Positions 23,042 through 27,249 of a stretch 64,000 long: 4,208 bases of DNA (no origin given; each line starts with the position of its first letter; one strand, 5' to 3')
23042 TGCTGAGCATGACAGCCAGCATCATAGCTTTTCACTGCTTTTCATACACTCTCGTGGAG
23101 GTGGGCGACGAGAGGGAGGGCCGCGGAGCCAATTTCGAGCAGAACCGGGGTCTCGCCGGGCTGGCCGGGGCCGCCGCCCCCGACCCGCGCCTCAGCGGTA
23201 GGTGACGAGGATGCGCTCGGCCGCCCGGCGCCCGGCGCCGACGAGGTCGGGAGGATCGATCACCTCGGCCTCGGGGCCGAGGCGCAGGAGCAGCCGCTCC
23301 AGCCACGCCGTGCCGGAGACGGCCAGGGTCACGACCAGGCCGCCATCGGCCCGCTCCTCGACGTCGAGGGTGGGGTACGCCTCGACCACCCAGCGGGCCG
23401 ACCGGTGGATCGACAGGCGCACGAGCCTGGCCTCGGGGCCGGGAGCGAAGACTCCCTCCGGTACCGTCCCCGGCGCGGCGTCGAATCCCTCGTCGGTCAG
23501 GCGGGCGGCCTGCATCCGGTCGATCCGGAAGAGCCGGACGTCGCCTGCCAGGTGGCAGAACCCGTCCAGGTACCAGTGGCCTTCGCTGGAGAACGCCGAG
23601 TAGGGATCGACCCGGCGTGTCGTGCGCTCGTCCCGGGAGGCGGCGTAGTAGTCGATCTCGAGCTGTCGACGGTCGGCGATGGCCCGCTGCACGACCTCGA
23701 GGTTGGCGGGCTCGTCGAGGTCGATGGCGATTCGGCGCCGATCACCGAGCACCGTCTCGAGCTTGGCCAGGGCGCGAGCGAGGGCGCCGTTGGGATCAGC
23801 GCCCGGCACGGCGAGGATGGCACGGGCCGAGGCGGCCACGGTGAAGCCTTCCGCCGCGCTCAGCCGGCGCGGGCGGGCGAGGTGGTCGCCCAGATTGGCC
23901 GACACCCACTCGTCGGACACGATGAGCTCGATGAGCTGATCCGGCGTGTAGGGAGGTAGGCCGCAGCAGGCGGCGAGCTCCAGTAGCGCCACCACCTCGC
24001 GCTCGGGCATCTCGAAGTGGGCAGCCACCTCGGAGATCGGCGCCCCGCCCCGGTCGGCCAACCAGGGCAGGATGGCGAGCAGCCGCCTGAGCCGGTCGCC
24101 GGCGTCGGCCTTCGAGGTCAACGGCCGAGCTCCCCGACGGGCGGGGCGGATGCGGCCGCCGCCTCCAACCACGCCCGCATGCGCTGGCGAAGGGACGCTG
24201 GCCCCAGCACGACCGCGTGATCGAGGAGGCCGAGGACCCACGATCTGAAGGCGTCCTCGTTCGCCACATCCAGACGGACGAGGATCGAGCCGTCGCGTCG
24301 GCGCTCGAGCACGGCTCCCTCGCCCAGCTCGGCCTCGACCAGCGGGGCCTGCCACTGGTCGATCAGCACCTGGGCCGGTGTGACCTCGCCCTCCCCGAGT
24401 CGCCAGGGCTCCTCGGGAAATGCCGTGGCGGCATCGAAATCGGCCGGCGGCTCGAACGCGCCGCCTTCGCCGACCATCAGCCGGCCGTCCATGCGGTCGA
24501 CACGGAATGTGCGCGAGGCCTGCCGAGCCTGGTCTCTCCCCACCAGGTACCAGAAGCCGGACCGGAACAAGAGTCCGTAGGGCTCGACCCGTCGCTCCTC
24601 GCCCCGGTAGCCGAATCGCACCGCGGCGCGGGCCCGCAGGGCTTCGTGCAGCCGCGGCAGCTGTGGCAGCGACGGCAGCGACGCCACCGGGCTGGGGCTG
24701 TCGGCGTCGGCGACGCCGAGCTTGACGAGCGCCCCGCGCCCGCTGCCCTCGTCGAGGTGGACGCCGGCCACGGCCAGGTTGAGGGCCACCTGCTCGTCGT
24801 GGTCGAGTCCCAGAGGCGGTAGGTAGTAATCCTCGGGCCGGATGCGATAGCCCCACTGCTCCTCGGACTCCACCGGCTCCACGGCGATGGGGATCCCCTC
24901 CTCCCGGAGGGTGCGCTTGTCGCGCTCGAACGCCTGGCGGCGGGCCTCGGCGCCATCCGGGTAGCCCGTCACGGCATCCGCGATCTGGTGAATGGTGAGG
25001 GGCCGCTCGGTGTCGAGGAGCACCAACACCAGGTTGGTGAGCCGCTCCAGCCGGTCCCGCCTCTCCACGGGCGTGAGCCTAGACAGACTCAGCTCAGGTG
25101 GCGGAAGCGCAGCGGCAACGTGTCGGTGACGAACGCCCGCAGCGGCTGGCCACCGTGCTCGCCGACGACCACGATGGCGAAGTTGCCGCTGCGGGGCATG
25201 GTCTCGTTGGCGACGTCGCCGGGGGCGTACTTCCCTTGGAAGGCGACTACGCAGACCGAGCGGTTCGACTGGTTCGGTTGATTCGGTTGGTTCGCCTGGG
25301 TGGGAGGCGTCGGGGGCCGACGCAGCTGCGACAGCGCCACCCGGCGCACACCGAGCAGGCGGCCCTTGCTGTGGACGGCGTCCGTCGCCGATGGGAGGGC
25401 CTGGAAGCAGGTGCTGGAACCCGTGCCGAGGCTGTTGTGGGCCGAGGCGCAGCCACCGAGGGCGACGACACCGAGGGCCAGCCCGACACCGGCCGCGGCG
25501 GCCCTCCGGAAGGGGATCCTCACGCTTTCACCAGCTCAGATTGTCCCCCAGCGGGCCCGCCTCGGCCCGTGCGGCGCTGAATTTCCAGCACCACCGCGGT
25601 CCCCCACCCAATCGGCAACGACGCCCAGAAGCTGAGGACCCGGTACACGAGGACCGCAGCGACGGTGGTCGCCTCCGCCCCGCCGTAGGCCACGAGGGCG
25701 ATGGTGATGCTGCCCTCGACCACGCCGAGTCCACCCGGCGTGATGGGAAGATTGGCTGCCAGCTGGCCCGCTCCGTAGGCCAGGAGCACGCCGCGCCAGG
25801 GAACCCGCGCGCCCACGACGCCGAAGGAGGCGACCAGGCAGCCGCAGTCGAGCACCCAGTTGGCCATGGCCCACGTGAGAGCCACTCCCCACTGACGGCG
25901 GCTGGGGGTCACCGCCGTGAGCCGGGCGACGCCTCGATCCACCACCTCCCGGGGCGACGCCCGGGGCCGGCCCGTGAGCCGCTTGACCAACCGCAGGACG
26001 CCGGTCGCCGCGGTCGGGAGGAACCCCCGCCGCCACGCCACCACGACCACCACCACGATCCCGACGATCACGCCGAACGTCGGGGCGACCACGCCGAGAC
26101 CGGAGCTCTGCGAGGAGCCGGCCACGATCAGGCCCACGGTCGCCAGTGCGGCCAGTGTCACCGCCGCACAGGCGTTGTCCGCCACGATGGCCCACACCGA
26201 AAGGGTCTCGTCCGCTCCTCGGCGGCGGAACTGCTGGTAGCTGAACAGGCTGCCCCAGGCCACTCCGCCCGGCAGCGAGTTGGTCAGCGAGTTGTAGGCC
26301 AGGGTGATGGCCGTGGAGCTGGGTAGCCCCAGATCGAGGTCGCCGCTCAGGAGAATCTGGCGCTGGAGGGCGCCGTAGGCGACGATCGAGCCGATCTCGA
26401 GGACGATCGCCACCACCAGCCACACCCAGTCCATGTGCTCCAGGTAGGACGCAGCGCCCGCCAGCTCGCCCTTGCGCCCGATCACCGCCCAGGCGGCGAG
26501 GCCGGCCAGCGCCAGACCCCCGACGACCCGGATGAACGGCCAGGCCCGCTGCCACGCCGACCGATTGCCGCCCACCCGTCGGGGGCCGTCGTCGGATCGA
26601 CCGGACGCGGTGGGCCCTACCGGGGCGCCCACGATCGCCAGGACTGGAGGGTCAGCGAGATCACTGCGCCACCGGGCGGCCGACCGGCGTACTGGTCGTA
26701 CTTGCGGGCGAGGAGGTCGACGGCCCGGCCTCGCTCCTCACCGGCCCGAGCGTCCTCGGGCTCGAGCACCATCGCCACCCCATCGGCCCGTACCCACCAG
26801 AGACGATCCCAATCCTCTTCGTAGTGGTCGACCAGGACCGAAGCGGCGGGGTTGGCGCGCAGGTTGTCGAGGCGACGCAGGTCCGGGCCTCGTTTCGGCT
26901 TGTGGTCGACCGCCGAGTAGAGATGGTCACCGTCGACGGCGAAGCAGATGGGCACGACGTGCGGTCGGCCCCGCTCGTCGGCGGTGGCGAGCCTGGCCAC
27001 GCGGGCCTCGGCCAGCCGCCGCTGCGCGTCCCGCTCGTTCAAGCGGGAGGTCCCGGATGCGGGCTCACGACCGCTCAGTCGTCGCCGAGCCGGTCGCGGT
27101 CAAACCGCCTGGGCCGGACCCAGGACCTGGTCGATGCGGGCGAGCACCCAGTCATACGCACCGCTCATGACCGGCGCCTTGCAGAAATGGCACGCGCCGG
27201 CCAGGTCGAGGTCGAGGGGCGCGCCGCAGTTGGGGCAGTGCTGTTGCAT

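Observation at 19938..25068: pafB-pafC WYL pair runs straight into a chromosomal MobF relaxase whose helicase motifs look dead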

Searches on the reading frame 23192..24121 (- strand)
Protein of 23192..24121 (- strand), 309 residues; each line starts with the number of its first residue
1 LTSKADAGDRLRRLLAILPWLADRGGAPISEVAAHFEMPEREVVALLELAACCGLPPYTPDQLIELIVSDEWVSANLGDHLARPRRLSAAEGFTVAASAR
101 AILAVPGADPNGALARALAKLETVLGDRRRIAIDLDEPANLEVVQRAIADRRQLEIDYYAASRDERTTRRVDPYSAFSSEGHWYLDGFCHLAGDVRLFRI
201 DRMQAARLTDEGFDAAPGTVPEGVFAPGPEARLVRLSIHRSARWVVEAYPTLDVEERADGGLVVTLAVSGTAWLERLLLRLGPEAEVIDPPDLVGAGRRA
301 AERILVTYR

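Call 3: search_protein_families(library=pfam, proteins=[window:23192-24121:-], max_evalue=0.01)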
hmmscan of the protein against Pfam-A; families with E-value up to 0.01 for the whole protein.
window:23192-24121:- (309 aa): 3 families
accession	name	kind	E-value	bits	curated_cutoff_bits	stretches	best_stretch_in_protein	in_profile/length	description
PF19187.6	HTH_PafC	-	9.6e-27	93.5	32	1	9-122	1-114/115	PafC helix-turn-helix domain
PF13280.12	WYL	-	1.1e-23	83.5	21.8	1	140-207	2-69/70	WYL domain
PF25583.1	WCX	-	2.3e-13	50.7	23.9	1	232-305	3-76/76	WCX domain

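Call 4: search_protein_families(library=ncbifam, proteins=[window:23192-24121:-], max_evalue=0.01)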
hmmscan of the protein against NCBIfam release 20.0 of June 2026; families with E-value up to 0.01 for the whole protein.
window:23192-24121:- (309 aa): 0 families

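Call 42: search_solved_structures(query=window:23192-24121:-, max_evalue=0.001)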
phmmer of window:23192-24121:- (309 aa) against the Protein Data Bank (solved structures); distinct sequences matched with E-value up to 0.001: 4.
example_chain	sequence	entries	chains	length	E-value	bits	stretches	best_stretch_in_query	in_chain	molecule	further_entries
7p5x_AX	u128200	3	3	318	2.5e-39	138.6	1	8-308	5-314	PafC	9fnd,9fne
6sj9_A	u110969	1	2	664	1.5e-36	129.4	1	4-308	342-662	Proteasome accessory factor B/C (PafBC)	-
7p5x_AY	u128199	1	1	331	9.8e-05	25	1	141-207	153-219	Transcriptional regulator-like protein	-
9fnd_X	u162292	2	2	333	9.9e-05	25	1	141-207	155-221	Transcriptional regulator-like protein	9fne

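Call 54: search_protein_families(library=padloc, proteins=[window:23192-24121:-], max_evalue=0.001)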
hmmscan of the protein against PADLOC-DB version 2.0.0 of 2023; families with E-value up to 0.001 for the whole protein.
window:23192-24121:- (309 aa): 4 families
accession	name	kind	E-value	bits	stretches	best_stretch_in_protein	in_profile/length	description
PDLC01652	WYL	-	3.7e-33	113.1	1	137-305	16-162/162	"CAS-I,CAS-II,CAS-III,CAS-IV,CAS-V,CAS-VI; associated_signaling"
PDLC01457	WYL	-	4.6e-30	102.9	1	10-293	2-229/229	"CAS-I,CAS-II,CAS-III,CAS-IV,CAS-V,CAS-VI; associated_signaling"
PDLC02317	AbiEii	-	2.2e-06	24.9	1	130-213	301-379/396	AbiEii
PDLC03787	RTasWYL-YodC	-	0.00017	18.8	1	141-208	279-349/354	DRT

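Call 75: find_related_loci(query=A3, collection=metagenome_contigs, flank=6000)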
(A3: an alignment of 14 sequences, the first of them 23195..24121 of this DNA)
Query A3 (309 aa) in metagenome_contigs; peptide patterns used: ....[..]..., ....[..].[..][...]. (x = any residue, [..] = any of these).
600 stretches matched a pattern (row limit reached: there are more); 539 encode a relative of the query (tblastn E <= 1e-3); the best 80 are kept; 80 distinct loci.
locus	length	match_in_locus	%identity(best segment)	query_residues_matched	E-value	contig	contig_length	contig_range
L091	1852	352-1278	84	1-309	0e+0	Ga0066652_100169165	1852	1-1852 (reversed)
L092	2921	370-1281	84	6-309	2e-162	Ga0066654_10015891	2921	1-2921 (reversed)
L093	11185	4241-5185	64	3-309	6e-126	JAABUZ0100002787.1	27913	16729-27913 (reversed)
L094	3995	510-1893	66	6-309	2e-121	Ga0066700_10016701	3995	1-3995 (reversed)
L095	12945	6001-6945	62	2-308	7e-118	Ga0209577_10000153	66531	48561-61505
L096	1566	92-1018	63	2-308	2e-125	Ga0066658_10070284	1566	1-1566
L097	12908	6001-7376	56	1-309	2e-104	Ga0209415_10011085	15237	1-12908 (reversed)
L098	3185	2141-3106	54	1-309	1e-105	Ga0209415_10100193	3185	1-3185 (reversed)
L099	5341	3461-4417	57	1-309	5e-103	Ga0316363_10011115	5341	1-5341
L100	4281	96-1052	57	1-309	2e-103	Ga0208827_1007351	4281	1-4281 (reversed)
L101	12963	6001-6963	54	1-309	3e-102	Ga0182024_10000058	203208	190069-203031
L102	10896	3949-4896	56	1-309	2e-102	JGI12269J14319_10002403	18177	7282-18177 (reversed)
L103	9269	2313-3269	56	1-309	2e-102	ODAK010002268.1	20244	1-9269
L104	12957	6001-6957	56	1-309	3e-101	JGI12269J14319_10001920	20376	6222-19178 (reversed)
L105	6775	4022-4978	55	1-309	2e-101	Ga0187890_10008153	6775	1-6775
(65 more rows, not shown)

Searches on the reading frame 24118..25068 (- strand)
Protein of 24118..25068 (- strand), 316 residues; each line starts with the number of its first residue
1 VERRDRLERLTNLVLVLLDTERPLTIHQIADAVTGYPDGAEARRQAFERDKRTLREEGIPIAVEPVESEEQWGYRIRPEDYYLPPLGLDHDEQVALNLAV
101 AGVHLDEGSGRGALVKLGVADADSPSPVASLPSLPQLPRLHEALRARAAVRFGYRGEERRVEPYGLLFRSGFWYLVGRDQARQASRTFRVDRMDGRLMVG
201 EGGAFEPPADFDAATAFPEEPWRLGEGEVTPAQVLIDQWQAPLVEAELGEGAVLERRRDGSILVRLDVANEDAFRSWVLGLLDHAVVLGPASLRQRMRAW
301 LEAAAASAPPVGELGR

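Call 3: search_protein_families(library=pfam, proteins=[window:24118-25068:-], max_evalue=0.01)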
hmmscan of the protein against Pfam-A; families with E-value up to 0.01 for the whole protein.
window:24118-25068:- (316 aa): 2 families
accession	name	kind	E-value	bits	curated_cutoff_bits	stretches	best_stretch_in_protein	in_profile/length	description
PF13280.12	WYL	-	2.1e-18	66.5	21.8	1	137-194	3-66/70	WYL domain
PF25583.1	WCX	-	1.2e-13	51.6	23.9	1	230-305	3-76/76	WCX domain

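Call 4: search_protein_families(library=ncbifam, proteins=[window:24118-25068:-], max_evalue=0.01)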
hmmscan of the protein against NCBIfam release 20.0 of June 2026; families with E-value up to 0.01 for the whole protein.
window:24118-25068:- (316 aa): 0 families

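Call 41: search_solved_structures(query=window:24118-25068:-, max_evalue=0.001)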
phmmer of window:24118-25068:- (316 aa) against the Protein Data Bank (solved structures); distinct sequences matched with E-value up to 0.001: 3.
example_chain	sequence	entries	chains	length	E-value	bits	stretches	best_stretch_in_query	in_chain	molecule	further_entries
9fnd_X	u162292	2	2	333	2.7e-25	92.5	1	5-303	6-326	Transcriptional regulator-like protein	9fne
7p5x_AY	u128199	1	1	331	3e-25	92.4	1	6-303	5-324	Transcriptional regulator-like protein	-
6sj9_A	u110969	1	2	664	1.9e-22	83.2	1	5-305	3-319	Proteasome accessory factor B/C (PafBC)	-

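Call 54: search_protein_families(library=padloc, proteins=[window:24118-25068:-], max_evalue=0.001)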
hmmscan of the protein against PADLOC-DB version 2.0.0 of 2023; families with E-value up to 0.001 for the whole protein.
window:24118-25068:- (316 aa): 2 families
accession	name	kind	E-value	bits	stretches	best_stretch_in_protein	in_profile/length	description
PDLC01652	WYL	-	1.4e-34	117.7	1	134-305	17-162/162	"CAS-I,CAS-II,CAS-III,CAS-IV,CAS-V,CAS-VI; associated_signaling"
PDLC01457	WYL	-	5.8e-34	115.7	1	6-293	2-229/229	"CAS-I,CAS-II,CAS-III,CAS-IV,CAS-V,CAS-VI; associated_signaling"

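Call 78: search_solved_structures(query=window:24118-25068:-, max_evalue=0.001, show_alignments=1)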
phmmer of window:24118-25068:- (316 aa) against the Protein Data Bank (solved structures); distinct sequences matched with E-value up to 0.001: 3.
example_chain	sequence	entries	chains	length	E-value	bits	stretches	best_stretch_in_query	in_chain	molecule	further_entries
9fnd_X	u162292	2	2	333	2.7e-25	92.5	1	5-303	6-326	Transcriptional regulator-like protein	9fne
7p5x_AY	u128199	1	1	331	3e-25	92.4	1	6-303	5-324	Transcriptional regulator-like protein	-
6sj9_A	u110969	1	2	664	1.9e-22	83.2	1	5-305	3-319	Proteasome accessory factor B/C (PafBC)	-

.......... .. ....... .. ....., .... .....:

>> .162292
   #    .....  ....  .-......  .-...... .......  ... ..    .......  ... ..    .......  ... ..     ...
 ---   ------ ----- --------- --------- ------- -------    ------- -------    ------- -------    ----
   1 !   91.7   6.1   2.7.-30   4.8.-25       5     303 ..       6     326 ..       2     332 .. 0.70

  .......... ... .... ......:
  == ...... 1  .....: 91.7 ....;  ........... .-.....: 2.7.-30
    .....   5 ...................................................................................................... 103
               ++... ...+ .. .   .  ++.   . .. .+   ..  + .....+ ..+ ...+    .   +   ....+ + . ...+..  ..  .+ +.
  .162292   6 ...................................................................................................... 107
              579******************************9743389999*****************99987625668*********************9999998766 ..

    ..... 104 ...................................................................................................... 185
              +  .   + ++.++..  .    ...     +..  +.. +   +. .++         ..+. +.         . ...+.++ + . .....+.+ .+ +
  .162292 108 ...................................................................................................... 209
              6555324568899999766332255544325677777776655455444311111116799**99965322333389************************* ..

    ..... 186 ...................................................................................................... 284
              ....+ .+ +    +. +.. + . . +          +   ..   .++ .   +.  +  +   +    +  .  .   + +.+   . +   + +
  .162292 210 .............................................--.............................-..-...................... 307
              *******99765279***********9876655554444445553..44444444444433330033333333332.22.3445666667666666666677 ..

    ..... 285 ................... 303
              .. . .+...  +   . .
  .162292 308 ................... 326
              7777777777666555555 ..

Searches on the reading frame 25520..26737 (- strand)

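Call 15: search_protein_families(library=pfam, proteins=[window:25520-26737:-], max_evalue=0.001)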
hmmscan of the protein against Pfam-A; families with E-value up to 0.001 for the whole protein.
window:25520-26737:- (405 aa): 1 family
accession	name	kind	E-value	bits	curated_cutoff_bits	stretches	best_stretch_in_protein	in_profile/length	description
PF03706.18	LPG_synthase_TM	-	1.5e-32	113.8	33.4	1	73-377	3-302/302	Lysylphosphatidylglycerol synthase TM region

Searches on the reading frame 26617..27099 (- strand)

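Call 15: search_protein_families(library=pfam, proteins=[window:26617-27099:-], max_evalue=0.001)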
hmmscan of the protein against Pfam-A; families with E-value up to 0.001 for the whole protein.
window:26617-27099:- (160 aa): 2 families
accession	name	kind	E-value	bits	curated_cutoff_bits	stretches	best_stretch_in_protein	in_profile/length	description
PF01243.27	PNPOx_N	-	1e-13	52.1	28.1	1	26-157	6-119/120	Pyridoxamine 5'-phosphate oxidase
PF12900.13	Pyridox_ox_2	-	1.3e-07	32.1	27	1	23-123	3-102/140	Pyridoxamine 5'-phosphate oxidase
